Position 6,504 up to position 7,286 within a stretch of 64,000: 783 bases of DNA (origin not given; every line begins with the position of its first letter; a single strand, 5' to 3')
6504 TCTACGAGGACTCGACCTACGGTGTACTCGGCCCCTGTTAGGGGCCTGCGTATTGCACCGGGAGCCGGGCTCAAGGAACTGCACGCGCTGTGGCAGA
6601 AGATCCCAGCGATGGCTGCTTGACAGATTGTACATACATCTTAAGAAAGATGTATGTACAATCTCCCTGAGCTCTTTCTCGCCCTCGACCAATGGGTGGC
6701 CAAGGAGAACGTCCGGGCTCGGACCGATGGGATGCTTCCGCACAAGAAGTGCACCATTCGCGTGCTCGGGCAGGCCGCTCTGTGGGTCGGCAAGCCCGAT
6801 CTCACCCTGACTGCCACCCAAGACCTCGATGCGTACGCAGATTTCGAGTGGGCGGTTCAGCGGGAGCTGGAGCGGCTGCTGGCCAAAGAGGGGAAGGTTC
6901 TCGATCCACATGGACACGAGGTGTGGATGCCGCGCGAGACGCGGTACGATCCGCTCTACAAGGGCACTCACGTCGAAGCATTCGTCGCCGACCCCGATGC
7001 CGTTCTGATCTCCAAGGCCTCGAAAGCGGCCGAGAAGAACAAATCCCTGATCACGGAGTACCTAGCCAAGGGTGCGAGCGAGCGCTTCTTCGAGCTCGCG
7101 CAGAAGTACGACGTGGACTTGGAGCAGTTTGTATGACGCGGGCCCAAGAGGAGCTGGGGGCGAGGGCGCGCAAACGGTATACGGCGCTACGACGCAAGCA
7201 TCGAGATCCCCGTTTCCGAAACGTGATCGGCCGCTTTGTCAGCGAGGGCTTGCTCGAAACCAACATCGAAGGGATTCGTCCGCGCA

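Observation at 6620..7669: Palindrome-gated, overlapping two-gene module of unknown function (candidate toxin-antitoxin / abortive-infection-like system)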

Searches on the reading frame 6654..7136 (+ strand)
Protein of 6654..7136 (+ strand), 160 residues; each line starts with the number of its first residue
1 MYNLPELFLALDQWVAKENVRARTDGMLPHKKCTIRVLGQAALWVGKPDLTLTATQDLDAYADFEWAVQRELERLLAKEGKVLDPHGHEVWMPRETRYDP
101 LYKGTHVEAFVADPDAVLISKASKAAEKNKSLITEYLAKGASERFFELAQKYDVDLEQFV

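Call 4: search_protein_families(library=pfam, proteins=[window:6654-7136:+], max_evalue=1)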
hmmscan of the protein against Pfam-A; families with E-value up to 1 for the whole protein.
window:6654-7136:+ (160 aa): 0 families

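Call 9: search_protein_families(library=padloc, proteins=[window:6654-7136:+], max_evalue=1)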
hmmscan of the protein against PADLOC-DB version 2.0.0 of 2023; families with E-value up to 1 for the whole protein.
window:6654-7136:+ (160 aa): 0 families

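Call 10: search_protein_families(library=ncbifam, proteins=[window:6654-7136:+], max_evalue=1)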
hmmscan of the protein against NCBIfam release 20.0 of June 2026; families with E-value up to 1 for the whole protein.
window:6654-7136:+ (160 aa): 0 families

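Call 11: search_protein_families(library=phrogs, proteins=[window:6654-7136:+], max_evalue=1)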
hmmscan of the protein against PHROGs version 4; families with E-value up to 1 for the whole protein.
window:6654-7136:+ (160 aa): 2 families
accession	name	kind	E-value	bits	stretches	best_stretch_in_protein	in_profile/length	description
phrog_32882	-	unknown function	0.1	13.7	1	117-156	107-141/167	-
phrog_37521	-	unknown function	0.26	12.2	1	51-75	20-44/51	-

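Call 12: find_homologous_proteins(query=window:6654-7136:+)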
Query window:6654-7136:+ (160 aa): 139 proteins with E <= 0.001 among 187 candidates; the best 120 are listed.
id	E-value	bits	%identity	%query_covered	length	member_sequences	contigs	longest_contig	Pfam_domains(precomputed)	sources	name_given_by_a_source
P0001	3.7e-102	357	100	100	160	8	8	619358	-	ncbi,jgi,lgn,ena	ncbi:MAG: hypothetical protein WBN29_10525 [Polyangiales bacterium]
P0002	2.2e-87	309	86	100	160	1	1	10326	-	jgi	jgi:hypothetical protein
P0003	4.8e-87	308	86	100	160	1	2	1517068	-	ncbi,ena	-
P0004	1.2e-84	300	86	100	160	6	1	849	-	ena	-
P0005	1.3e-82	293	83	100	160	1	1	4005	-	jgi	jgi:hypothetical protein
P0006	1.8e-82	293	83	100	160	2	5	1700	-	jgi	jgi:hypothetical protein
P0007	4.6e-82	292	83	100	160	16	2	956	-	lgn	-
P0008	1.1e-81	290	84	99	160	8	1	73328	-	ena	-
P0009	1.4e-81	290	83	98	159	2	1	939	-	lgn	-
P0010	2.7e-81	289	83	99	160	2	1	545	-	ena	-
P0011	4.6e-81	288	81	100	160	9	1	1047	-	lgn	-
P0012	7.5e-81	288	82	99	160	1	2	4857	-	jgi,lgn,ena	-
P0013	8.8e-81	287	81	100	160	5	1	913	-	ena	-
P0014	1.1e-80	287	82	99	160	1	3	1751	-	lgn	-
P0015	2.3e-80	286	81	100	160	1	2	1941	-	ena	-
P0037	1.6e-76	274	78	100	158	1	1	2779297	-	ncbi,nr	ncbi:MAG: hypothetical protein JSV06_01505 [Myxococcales bacterium]|nr:MAG: hypothetical protein JSV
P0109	1.3e-45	173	54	94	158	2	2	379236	-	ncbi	-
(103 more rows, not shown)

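Call 15: find_encoding_contigs(protein=P0003, flank=8000, max_places=3)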
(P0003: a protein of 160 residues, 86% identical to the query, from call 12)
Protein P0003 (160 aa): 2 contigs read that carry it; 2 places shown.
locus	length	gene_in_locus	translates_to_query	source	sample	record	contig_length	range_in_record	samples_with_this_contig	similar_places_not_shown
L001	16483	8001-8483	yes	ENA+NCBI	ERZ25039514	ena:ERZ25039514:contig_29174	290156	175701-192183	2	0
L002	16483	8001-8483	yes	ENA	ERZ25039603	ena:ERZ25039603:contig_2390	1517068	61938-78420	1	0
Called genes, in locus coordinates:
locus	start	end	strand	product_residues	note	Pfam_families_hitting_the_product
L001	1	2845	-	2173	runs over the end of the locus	PF00109:ketoacyl-synt, PF02801:Ketoacyl-synt_C, PF00698:Acyl_transf_1, PF00106:adh_short, PF08659:KR, PF13561:adh_short_C2, PF21089:PKS_DH_N (weak), PF14765:PS-DH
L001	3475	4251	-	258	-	-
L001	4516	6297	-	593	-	-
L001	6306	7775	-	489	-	PF11617:Cu-binding_MopE (faint)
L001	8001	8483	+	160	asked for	-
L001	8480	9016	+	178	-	-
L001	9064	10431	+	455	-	-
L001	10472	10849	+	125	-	PF20432:Xre-like-HTH, PF09722:Xre_MbcA_ParS_C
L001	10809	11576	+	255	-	PF08808:RES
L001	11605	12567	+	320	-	PF03283:PAE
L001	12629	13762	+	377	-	PF03060:NMO, PF01070:FMN_dh (weak)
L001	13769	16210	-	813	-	PF23914:TPR_CcmH_CycH (faint), PF12895:ANAPC3 (faint), PF07719:TPR_2 (faint), PF13428:TPR_14 (faint), PF14559:TPR_19, PF09976:TPR_21 (weak), PF13432:TPR_16 (weak), PF14559:TPR_19 (weak), +4 more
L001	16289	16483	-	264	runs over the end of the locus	PF02544:Steroid_dh, PF06966:DUF1295 (weak)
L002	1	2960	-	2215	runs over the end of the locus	PF00109:ketoacyl-synt, PF02801:Ketoacyl-synt_C, PF00698:Acyl_transf_1, PF00106:adh_short, PF08659:KR, PF13561:adh_short_C2, PF21089:PKS_DH_N (weak), PF14765:PS-DH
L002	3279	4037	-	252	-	-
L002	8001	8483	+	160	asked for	-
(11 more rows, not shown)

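Call 16: find_encoding_contigs(protein=P0037, flank=8000, max_places=3)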
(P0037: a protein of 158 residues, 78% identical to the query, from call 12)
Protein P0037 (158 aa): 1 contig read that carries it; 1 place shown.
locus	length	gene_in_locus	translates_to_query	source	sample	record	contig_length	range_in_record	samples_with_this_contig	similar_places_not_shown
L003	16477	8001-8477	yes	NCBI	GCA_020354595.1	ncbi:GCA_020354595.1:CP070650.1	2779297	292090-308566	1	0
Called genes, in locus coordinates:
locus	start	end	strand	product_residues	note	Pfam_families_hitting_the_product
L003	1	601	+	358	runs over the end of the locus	PF20067:SSL_N, PF01436:NHL (faint), PF08450:SGL, PF03088:Str_synth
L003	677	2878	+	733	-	PF01055:Glyco_hydro_31_2nd, PF21365:Glyco_hydro_31_3rd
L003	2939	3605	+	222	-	-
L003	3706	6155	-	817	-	PF00069:Pkinase, PF01636:APH (faint), PF07714:PK_Tyr_Ser-Thr, PF03109:ABC1 (weak), PF26549:Tricorn_N (weak), PF26550:Tricorn_2nd, PF26549:Tricorn_N, PF07676:PD40 (weak), +1 more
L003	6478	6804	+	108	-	-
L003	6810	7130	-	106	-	-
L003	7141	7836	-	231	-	-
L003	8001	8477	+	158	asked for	-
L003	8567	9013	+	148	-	-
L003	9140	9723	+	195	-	-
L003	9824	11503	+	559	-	PF00384:Molybdopterin, PF01568:Molydop_binding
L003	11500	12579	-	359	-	PF00593:TonB_dep_Rec_b-barrel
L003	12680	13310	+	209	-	PF22691:Thiolase_C_1 (faint)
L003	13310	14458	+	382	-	PF22691:Thiolase_C_1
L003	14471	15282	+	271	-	PF00501:AMP-binding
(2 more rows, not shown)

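Call 17: find_encoding_contigs(protein=P0109, flank=8000, max_places=3)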
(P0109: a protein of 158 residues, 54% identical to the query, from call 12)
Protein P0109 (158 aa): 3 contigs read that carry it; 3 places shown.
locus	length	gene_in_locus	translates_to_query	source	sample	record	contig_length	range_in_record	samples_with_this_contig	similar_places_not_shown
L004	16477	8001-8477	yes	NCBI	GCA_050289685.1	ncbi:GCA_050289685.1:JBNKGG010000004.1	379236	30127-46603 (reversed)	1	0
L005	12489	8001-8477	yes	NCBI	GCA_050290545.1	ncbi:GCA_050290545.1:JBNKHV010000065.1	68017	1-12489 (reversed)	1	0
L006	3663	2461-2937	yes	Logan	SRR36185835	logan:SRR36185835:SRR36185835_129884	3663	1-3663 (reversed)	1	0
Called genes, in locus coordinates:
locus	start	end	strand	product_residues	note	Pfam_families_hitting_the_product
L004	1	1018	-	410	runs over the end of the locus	PF02355:SecD_SecF_C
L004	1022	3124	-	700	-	PF21760:SecD_1st, PF22599:SecDF_P1_head, PF00873:ACR_tran, PF02355:SecD_SecF_C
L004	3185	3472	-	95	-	PF02699:YajC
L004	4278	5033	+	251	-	PF05198:IF3_N, PF00707:IF3_C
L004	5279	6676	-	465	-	PF00069:Pkinase, PF07714:PK_Tyr_Ser-Thr, PF01636:APH (faint)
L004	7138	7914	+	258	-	PF00691:OmpA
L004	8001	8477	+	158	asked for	-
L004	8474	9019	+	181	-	-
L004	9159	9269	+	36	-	-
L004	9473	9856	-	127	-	-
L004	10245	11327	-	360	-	-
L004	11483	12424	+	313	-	PF01381:HTH_3 (faint), PF13560:HTH_31 (faint)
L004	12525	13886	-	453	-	PF20583:DUF6786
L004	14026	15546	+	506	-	PF02952:Fucose_iso_C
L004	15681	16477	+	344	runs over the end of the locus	PF00532:Peripla_BP_1, PF13407:Peripla_BP_4, PF13377:Peripla_BP_3 (faint)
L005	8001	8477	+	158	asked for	-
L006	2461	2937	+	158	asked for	-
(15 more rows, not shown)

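Call 22: search_solved_structures(query=A2, max_evalue=10, show_alignments=2)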
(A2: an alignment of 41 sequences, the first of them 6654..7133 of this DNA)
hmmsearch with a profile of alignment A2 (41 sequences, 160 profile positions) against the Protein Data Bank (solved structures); distinct sequences matched with E-value up to 10: 0.

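Call 25: find_related_loci(query=A2, collection=genome_contigs, flank=6000)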
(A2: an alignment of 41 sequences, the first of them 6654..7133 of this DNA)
Query A2 (160 aa) in genome_contigs; peptide patterns used: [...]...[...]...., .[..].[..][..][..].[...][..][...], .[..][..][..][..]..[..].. (x = any residue, [..] = any of these).
119 stretches matched a pattern; 55 encode a relative of the query (tblastn E <= 1e-3); 53 distinct loci.
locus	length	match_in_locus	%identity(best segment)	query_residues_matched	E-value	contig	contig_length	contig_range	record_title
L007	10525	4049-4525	81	1-159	4e-84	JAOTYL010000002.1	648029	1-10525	MAG: Myxococcales bacterium isolate 21_Jan_SF_Bin46 21_Jan_SF_Bin46_scaffold_2_c1, whole genome shotgun sequence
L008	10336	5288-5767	78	1-160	2e-83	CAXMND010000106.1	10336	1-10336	MAG: uncultured Coxiellaceae bacterium isolate 07C-BC-St02_bin.6.orig genome assembly, contig: k141_4430491, whole genom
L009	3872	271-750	77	1-160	6e-83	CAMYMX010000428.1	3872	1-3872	MAG: uncultured Polyangiaceae bacterium isolate FCS_M_Myxococcota_13.1 genome assembly, contig: NODE_37574_length_3872_c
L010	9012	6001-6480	77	1-160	3e-82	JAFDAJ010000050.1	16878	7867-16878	MAG: Deltaproteobacteria bacterium isolate AB_1215_Bin_95 AB_1215_Bin_95_scaffold_2181, whole genome shotgun sequence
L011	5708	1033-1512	77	1-160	3e-82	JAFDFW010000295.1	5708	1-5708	MAG: Deltaproteobacteria bacterium isolate Meg22_02_Bin_93 Meg22_02_Bin_93_scaffold_66030, whole genome shotgun sequence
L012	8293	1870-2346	79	1-159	4e-82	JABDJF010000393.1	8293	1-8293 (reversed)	MAG: Myxococcales bacterium isolate SS_bin_16 k127_1489779, whole genome shotgun sequence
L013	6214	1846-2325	77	1-160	1e-81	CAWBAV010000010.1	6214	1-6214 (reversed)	MAG: uncultured delta proteobacterium isolate MFD09779.bin.1.20 genome assembly, contig: contig_23607, whole genome shot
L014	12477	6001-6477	77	1-159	1e-81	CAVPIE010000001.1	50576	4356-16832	MAG: uncultured delta proteobacterium isolate MFD09964.bin.1.42 genome assembly, contig: contig_11080, whole genome shot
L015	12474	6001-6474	78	1-160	3e-81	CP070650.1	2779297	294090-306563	MAG: Myxococcales bacterium isolate bin861 chromosome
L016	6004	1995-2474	75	1-160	8e-81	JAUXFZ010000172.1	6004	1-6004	MAG: Myxococcales bacterium isolate CSMAG_2916 CSMAG_2916_k117_3133336_length_6004_cov_16.0000, whole genome shotgun seq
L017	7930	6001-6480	74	1-160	1e-78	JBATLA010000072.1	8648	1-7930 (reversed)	MAG: Polyangiales bacterium isolate MFD10204_ilm_asm_bin16 k127_78872, whole genome shotgun sequence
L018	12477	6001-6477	74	1-159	2e-78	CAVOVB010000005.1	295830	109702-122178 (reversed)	MAG: uncultured delta proteobacterium isolate MFD09779.bin.2.182 genome assembly, contig: contig_37749, whole genome sho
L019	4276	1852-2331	74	1-160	3e-78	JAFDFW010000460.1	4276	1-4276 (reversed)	MAG: Deltaproteobacteria bacterium isolate Meg22_02_Bin_93 Meg22_02_Bin_93_scaffold_108898, whole genome shotgun sequenc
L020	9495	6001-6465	77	6-160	2e-77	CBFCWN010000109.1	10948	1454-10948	MAG TPA_asm: uncultured Myxococcales bacterium isolate SRR22297272_binner123_Refined_7 genome assembly, contig: ERZ25654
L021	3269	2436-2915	58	1-160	2e-58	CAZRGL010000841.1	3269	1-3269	MAG TPA_asm: uncultured Polyangiaceae bacterium isolate binchicken_co141_45 genome assembly, contig: NODE_92131_length_3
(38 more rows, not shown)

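Call 28: predict_structure(alignment_id=A2)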
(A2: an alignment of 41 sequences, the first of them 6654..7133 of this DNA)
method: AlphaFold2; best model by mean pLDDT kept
length: 160 residues; sequences in the alignment: 41
mean_pLDDT: 92.6   pTM: 0.85
mean pLDDT of the five models: 92.6, 92.6, 92.2, 91.6, 91.4
residues with pLDDT >= 90: 137; 70-90: 18; 50-70: 5; < 50: 0
segments of 3 or more residues with pLDDT < 50: none
pLDDT, mean of each block of 10 residues (from residue 1): 88 97 92 94 92 89 91 94 77 94 97 96 93 96 97 94
secondary structure, 60 per line:
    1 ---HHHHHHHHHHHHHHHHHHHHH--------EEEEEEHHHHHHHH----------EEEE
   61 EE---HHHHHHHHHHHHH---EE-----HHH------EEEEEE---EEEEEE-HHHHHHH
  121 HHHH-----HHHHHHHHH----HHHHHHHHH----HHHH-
elements in order: H4-24 E33-38 H39-46 E57-62 H66-78 E98-103 E107-112 H114-124 H130-138 H143-151 H156-159

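Call 58: search_protein_families(library=pfam, alignment_id=A4, max_evalue=0.00001)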
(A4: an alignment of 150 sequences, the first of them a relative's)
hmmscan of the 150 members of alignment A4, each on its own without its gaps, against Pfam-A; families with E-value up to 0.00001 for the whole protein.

A. member 1, L001:4519-6315:- (599 aa): 0 families

B. families by the number of members that match (of 150 scanned): 112 families (the first 25 are shown)
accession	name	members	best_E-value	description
PF00106.31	adh_short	2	1e-41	short chain dehydrogenase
PF13561.12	adh_short_C2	2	4e-34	Enoyl-(Acyl carrier protein) reductase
PF16925.10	TetR_C_13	2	2.4e-26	Tetracyclin repressor-like, C-terminal domain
PF01850.27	PIN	2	3.1e-19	PIN domain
PF12833.13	HTH_18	2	5.5e-19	Helix-turn-helix domain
PF09471.16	Peptidase_M64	2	5e-16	IgA Peptidase M64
PF00440.29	TetR_N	2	4.2e-11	Bacterial regulatory proteins, tetR family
PF07992.20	Pyr_redox_2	2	3.8e-10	Pyridine nucleotide-disulphide oxidoreductase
PF11617.13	Cu-binding_MopE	2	2.9e-07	Putative metal-binding motif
PF12228.14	DUF3604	1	4.4e-89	Protein of unknown function (DUF3604)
PF00478.31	IMPDH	1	5.4e-83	IMP dehydrogenase / GMP reductase domain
PF03600.22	CitMHS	1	4.5e-78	Citrate transporter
PF00245.25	Alk_phosphatase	1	9.2e-59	Alkaline phosphatase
PF08757.17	CotH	1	2.8e-57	CotH kinase protein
PF00248.27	Aldo_ket_red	1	5.6e-57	Aldo/keto reductase family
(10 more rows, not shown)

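Call 66: find_homologous_proteins(query=A5, max_evalue=0.01)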
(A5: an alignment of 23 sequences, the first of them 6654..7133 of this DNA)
Query A5 (23 sequences) (160 aa, profile of the alignment): 309 proteins with E <= 0.01 among 4951 candidates; the best 120 are listed.
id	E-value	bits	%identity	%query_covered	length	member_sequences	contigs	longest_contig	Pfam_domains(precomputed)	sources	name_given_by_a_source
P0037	2.1e-71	257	78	100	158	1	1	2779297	-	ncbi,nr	ncbi:MAG: hypothetical protein JSV06_01505 [Myxococcales bacterium]|nr:MAG: hypothetical protein JSV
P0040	2.3e-71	257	79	97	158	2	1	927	-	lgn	-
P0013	3.5e-70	253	81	100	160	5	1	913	-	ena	-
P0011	5.3e-70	252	81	100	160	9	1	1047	-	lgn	-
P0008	5.5e-70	252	84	99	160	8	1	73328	-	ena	-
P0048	8.4e-70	252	77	100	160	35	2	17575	-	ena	-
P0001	9.7e-70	251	100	100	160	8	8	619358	-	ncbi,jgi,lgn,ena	ncbi:MAG: hypothetical protein WBN29_10525 [Polyangiales bacterium]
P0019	2.0e-69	250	80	99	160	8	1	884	-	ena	-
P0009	2.9e-69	250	83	98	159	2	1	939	-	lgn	-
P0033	3.2e-69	250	78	100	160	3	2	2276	-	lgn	-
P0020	3.3e-69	250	82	99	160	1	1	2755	-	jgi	jgi:hypothetical protein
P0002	3.3e-69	250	86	100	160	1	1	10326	-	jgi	jgi:hypothetical protein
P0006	3.5e-69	250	83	100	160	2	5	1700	-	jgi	jgi:hypothetical protein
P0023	4.0e-69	249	78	100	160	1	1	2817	-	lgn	-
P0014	4.1e-69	249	82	99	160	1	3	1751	-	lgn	-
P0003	1.9e-68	247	86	100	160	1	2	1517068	-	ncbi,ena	-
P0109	1.2e-61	225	54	94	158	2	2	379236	-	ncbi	-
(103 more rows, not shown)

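Call 75: search_dna_similar(query=window:6654-7133:+, collection=plasmids, mode=protein, max_evalue=0.001)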
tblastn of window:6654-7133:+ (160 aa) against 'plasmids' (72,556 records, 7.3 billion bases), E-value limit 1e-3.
No match.

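Call 76: search_dna_similar(query=window:6654-7133:+, collection=phages, mode=protein, max_evalue=0.001)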
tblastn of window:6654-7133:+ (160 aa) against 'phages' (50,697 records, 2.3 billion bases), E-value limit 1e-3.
No match.

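Call 78: find_related_loci(query=A5, collection=viral_contigs, flank=5000)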
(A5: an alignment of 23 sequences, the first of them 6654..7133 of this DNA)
Query A5 (160 aa) in viral_contigs; peptide patterns used: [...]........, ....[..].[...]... (x = any residue, [..] = any of these).
25 stretches matched a pattern; 1 encode a relative of the query (tblastn E <= 1e-3); 1 distinct loci.
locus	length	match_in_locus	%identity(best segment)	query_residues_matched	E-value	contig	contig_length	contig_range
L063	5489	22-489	31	7-159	2e-19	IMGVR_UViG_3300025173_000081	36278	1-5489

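Call 92: search_protein_families(library=pfam, alignment_id=A5, max_evalue=10)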
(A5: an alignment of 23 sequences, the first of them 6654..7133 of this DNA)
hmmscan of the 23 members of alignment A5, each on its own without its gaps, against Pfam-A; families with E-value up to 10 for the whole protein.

A. member 1, window:6654-7133:+ (160 aa): 0 families

B. families by the number of members that match (of 23 scanned): 6 families
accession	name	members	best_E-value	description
PF22759.1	E217_GP41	1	0.059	Baseplate hub gp41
PF17290.8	Arena_ncap_C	1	0.1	Arenavirus nucleocapsid C-terminal domain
PF03737.21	RraA-like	1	0.17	Aldolase/RraA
PF21087.2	Glyco_hydro_134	1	0.2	Glycosyl hydrolase family 134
PF16323.11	DUF4959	1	0.24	Domain of unknown function (DUF4959)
PF17833.7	pre-PUA_NIP7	1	1.3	NIP7/UPF0113, pre-PUA domain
